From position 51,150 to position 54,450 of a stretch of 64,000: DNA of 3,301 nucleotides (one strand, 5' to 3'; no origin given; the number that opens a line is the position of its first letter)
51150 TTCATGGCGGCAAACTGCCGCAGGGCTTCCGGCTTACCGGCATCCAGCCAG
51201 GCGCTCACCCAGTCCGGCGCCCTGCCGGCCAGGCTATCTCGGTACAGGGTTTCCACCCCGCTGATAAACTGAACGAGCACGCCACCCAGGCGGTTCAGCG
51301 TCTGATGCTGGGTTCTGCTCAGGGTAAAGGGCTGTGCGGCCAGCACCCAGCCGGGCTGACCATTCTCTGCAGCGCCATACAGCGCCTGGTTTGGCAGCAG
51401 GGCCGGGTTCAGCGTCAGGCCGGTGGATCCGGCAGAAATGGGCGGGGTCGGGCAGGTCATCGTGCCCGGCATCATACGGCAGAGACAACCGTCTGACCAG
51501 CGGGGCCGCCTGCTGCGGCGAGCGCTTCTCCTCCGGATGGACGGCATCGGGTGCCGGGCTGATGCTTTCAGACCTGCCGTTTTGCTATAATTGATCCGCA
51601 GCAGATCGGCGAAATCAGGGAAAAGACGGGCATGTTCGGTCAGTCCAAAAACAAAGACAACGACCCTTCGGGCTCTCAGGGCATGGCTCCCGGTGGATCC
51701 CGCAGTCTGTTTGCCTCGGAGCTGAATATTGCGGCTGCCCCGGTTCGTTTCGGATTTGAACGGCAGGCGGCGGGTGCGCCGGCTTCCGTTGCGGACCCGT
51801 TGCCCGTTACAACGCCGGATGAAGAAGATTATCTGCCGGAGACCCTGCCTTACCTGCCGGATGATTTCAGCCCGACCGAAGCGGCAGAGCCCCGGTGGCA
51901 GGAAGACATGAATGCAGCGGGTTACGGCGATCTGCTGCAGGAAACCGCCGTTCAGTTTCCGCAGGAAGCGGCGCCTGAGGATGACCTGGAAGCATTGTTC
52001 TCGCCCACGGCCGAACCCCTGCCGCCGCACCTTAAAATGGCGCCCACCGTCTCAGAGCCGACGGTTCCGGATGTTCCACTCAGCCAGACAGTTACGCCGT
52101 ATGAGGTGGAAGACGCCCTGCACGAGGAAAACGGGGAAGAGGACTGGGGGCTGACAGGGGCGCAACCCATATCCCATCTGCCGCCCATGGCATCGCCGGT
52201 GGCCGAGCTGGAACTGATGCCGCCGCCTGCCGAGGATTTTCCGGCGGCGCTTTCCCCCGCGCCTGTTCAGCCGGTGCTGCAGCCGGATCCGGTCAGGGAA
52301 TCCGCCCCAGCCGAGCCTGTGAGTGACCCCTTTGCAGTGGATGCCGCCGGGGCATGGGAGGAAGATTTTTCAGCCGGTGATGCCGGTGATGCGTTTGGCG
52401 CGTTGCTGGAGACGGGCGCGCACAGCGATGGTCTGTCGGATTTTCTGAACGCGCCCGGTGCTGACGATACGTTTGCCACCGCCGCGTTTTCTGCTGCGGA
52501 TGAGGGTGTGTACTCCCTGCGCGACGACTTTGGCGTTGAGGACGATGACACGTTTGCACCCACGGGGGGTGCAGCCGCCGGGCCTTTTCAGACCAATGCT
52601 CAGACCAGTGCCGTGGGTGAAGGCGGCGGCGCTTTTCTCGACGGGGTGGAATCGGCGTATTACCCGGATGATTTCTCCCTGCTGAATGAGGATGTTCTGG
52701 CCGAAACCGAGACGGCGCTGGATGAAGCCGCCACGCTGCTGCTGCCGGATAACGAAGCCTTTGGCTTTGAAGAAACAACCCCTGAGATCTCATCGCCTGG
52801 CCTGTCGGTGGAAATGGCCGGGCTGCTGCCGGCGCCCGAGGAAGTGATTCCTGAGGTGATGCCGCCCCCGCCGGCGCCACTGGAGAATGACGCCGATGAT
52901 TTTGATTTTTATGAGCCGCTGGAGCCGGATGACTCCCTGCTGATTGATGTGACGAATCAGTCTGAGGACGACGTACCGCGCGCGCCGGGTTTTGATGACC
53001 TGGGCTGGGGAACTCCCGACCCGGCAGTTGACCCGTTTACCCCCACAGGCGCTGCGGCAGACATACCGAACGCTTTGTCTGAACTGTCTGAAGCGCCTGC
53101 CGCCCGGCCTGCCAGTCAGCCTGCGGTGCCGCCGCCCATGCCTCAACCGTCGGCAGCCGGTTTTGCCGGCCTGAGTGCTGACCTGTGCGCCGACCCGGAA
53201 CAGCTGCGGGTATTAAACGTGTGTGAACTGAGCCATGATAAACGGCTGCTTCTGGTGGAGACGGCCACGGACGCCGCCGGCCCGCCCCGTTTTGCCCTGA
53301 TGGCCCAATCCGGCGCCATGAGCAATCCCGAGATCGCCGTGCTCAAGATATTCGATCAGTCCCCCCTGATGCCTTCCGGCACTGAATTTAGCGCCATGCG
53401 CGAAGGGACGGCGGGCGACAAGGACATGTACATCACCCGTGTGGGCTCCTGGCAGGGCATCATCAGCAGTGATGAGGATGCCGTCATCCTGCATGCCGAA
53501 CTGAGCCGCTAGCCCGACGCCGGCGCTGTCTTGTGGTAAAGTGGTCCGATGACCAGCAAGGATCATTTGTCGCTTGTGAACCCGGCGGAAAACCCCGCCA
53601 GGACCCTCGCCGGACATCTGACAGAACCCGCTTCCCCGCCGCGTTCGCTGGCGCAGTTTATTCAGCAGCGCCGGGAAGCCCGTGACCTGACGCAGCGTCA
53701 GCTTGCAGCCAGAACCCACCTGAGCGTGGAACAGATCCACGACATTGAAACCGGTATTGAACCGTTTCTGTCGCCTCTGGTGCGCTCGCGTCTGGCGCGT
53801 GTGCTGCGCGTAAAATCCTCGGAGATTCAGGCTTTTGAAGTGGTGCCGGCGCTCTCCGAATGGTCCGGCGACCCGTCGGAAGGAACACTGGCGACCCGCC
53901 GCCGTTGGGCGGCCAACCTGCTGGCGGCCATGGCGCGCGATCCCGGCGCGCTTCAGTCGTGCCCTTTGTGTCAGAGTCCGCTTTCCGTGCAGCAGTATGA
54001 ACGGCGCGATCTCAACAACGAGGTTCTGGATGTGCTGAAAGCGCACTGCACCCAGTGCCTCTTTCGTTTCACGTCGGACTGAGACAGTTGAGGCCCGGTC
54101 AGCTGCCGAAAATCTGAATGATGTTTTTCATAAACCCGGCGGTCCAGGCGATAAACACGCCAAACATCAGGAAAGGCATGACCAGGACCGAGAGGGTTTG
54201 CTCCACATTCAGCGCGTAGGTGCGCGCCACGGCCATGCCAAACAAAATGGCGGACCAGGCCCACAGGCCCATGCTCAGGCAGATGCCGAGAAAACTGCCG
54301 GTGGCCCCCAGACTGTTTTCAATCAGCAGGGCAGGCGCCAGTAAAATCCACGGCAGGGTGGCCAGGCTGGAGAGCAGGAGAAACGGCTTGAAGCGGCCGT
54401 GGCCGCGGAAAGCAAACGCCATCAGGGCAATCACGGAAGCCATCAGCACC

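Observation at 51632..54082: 626-aa hyper-acidic disordered protein with novel C-terminal domain, paired with an HTH/zinc-ribbon regulator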

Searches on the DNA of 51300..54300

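Call 101: search_rna_families(source=window, start=51300, end=54300, threshold=evalue, max_evalue=1)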
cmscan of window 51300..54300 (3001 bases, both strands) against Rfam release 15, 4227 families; matches with E-value up to 1: 1.
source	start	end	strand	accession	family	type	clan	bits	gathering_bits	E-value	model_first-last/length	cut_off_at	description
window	52925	52967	+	RF01149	sR10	Gene; snRNA; snoRNA; CD-box;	-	15.6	45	0.94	1-54/54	no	Small nucleolar RNA sR10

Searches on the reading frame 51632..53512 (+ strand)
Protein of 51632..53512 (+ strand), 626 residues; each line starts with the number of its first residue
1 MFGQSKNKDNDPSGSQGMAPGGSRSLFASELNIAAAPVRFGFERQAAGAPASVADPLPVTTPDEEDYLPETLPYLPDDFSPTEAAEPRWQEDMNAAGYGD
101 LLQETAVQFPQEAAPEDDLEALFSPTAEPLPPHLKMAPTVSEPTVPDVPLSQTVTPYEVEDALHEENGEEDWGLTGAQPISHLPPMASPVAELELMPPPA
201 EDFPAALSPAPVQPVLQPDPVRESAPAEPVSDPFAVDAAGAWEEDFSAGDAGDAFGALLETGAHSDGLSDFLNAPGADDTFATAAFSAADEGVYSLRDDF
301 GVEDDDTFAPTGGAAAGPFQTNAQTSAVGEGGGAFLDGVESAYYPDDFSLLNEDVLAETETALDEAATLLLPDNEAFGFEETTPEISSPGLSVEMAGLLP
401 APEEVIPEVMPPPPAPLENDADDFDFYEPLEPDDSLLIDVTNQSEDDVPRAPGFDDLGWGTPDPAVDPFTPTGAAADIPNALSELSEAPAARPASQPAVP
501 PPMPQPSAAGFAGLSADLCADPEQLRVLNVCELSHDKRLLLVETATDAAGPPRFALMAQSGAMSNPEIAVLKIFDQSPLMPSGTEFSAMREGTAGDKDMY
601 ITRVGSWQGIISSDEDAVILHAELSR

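Call 3: search_protein_families(library=pfam, proteins=[window:51632-53512:+], max_evalue=0.1)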
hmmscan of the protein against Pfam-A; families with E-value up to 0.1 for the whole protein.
window:51632-53512:+ (626 aa): 0 families

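Call 5: find_encoding_contigs(protein=window:51632-53512:+, flank=10000, max_places=6)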
Protein window:51632-53512:+ (626 aa): 3 contigs read that carry it; 2 places shown.
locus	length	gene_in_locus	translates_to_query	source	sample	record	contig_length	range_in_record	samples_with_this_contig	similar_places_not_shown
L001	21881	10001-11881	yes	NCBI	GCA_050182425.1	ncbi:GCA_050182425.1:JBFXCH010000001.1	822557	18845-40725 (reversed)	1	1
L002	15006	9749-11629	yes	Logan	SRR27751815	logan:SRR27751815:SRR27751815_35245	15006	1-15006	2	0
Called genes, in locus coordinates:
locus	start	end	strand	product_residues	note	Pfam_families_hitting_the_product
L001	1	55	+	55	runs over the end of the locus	-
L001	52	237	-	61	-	-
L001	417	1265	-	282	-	PF04951:Peptidase_M55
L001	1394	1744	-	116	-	PF12732:YtxH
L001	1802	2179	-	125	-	-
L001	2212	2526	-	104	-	-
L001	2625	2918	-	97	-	-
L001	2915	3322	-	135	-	-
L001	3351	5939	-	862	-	PF01074:Glyco_hydro_38N, PF09261:Alpha-mann_mid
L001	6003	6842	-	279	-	PF22692:LlgE_F_G_D1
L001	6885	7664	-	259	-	-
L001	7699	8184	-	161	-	PF02050:FliJ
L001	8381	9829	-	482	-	-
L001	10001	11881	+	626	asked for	-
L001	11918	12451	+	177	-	PF13560:HTH_31, PF01381:HTH_3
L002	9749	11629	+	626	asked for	-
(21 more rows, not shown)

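Call 6: find_homologous_proteins(query=window:51632-53509:+, max_evalue=0.001)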
Query window:51632-53509:+ (626 aa): 1 proteins with E <= 0.001 among 8000 candidates.
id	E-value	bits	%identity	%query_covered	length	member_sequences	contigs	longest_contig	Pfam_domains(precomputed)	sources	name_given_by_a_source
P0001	0.0e+0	1366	100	100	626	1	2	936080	-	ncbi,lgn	ncbi:MAG: hypothetical protein AB7P76_00115 [Candidatus Melainabacteria bacterium]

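Call 8: search_protein_families(library=ncbifam, proteins=[window:51632-53512:+], max_evalue=0.1)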
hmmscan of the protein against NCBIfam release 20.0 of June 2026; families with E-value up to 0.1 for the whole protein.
window:51632-53512:+ (626 aa): 0 families

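Call 84: predict_structure(protein=window:51632-53509:+)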
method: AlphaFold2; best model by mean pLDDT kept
length: 626 residues; sequences in the alignment: 1
mean_pLDDT: 45.9   pTM: 0.27
mean pLDDT of the five models: 45.9, 39.3, 36.5, 34.0, 30.6
residues with pLDDT >= 90: 0; 70-90: 37; 50-70: 147; < 50: 442
segments of 3 or more residues with pLDDT < 50: 1-11, 13-87, 102-119, 121-184, 186-196, 201-242, 244-246, 294-296, 299-301, 303-355, 369-410, 417-420, 432-434, 436-441, 443-445, 447-520, 578-580, 621-626
pLDDT, mean of each block of 10 residues (from residue 1): 36 38 34 30 33 35 42 40 42 54 44 42 42 36 39 39 41 40 39 44 39 43 39 42 52 64 53 54 55 49 43 31 38 45 41 49 50 44 37 35 44 51 54 44 45 41 40 34 31 37 34 43 70 77 66 75 65 59 55 65 68 58 41
secondary structure, 60 per line:
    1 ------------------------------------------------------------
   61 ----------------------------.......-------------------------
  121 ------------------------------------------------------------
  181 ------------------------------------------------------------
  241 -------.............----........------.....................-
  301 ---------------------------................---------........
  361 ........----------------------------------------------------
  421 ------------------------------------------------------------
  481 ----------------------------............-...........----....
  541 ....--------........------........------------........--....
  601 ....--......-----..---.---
elements in order (helices of 4 or more, strands of 3 or more residues): H89-95 H248-260 H265-272 H279-299 H328-343 H353-368 H509-520 E525-532 E537-544 E553-560 E567-574 E587-594 E597-604 E607-612

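Call 96: search_protein_families(library=padloc, proteins=[window:51632-53509:+], max_evalue=0.01)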
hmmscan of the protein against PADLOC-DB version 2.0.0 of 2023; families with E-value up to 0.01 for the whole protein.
window:51632-53509:+ (626 aa): 0 families
